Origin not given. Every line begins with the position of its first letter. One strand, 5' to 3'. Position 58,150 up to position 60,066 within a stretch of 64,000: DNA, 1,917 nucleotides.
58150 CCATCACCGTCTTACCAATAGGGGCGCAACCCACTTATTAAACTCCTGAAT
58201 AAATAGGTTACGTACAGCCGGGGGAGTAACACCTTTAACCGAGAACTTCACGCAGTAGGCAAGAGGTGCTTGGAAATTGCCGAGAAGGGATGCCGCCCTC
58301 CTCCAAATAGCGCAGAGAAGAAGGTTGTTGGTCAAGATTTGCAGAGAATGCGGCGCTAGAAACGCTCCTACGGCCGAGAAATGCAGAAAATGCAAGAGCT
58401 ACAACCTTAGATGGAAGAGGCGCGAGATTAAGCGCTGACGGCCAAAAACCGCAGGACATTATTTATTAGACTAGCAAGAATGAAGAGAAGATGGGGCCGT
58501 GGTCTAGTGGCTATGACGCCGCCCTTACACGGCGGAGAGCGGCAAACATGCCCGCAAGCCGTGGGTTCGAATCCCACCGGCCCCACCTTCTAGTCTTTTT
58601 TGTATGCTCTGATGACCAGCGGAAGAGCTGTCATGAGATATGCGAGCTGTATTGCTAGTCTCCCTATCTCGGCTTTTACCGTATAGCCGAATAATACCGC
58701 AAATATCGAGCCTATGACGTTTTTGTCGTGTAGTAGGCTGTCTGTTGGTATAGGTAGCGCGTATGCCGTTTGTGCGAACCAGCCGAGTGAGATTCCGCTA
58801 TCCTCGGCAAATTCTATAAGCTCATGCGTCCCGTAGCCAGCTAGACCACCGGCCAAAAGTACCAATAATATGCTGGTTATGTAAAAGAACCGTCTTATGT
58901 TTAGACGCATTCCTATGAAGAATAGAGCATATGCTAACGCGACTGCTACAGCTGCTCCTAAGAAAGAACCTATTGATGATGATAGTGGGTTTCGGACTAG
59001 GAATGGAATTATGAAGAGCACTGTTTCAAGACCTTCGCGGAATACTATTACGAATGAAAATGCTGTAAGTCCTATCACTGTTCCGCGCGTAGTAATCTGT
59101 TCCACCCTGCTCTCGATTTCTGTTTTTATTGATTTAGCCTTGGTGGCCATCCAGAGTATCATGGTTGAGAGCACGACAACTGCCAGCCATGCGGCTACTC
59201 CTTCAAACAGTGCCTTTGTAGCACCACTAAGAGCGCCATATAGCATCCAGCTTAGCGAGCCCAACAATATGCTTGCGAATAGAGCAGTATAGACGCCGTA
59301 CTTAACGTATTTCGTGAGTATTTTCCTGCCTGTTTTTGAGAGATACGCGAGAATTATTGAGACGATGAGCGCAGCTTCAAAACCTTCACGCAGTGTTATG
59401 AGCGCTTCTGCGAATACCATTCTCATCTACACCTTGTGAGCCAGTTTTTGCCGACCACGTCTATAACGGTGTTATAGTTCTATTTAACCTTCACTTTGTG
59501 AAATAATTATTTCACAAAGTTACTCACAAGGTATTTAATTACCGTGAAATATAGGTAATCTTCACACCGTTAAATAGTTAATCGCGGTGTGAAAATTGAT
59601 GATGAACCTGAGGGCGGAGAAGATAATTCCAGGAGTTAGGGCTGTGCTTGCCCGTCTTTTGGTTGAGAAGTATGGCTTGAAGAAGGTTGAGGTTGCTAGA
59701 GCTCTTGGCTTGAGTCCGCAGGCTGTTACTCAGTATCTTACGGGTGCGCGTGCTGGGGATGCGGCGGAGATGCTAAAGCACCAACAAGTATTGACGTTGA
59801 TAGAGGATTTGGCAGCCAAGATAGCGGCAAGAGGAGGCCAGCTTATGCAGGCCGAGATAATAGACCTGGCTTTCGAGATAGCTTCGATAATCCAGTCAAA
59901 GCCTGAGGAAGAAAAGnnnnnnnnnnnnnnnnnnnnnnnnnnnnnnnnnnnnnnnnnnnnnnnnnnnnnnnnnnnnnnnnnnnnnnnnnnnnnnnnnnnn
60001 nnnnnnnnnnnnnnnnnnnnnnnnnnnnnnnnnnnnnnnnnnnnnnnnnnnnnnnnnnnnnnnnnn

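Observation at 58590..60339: FTR1 iron permease divergently paired with an HTH/ferritin-like protein across a perfect 28-bp palindrome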

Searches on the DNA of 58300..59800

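Call 59: search_rna_families(source=window, start=58300, end=59800, threshold=evalue, max_evalue=1)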
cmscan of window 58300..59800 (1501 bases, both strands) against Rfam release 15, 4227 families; matches with E-value up to 1: 2.
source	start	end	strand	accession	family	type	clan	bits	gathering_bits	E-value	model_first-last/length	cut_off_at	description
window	58493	58585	+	RF00005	tRNA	Gene; tRNA;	CL00001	62.7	29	7.6e-13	1-71/71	no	tRNA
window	58493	58586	-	RF04354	Plastid-ycf2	Cis-reg;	-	22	65.7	0.13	1-75/75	no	Plastid-ycf2 5UTR RNA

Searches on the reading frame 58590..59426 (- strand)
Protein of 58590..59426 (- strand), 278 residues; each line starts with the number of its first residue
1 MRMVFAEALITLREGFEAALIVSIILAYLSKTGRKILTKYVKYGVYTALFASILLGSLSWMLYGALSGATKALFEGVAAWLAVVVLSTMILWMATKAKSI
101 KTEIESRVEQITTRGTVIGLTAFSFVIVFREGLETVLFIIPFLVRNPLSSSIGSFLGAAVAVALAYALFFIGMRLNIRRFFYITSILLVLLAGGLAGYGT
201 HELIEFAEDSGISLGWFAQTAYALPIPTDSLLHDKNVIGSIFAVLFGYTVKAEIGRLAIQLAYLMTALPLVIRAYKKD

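Call 3: search_protein_families(library=pfam, proteins=[window:58590-59426:-], max_evalue=1)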
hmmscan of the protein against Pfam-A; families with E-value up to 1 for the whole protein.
window:58590-59426:- (278 aa): 1 family
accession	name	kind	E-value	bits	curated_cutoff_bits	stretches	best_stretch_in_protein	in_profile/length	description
PF03239.20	FTR1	-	1e-65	222.3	25.3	1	5-270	2-281/284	Iron permease FTR1 family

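Call 4: search_protein_families(library=ncbifam, proteins=[window:58590-59426:-], max_evalue=1)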
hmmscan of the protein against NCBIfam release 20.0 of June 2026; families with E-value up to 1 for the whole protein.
window:58590-59426:- (278 aa): 2 families
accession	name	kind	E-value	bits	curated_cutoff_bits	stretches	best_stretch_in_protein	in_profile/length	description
TIGR00145.1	TIGR00145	subfamily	2.6e-58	197.8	303.8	1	4-277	4-278/282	EfeU/Ftr1 family ferrous iron transporter subunit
NF041756.1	EfeU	equivalog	1.2e-51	175.8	255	1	9-271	2-256/257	iron uptake transporter permease EfeU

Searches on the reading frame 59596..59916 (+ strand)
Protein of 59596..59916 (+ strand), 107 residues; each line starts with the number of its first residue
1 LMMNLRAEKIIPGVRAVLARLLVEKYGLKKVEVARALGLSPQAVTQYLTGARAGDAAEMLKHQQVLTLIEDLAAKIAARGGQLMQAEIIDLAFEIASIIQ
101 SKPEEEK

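Call 73: search_protein_families(library=pfam, proteins=[window:59596-59916:+], max_evalue=0.01)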
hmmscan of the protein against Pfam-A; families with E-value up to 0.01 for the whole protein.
window:59596-59916:+ (107 aa): 4 families
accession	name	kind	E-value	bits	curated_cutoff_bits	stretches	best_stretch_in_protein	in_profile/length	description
PF01381.28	HTH_3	-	4.9e-05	23.7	23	1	22-52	4-34/55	Helix-turn-helix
PF13560.12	HTH_31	-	0.00013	22.6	27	1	18-52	5-39/64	Helix-turn-helix domain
PF13412.12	HTH_24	-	0.0036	17.3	21.9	1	20-48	10-38/48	Winged helix-turn-helix DNA-binding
PF15943.11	YdaS_toxin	-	0.0048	17.1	30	1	31-52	12-33/65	Bacterial toxin YdaS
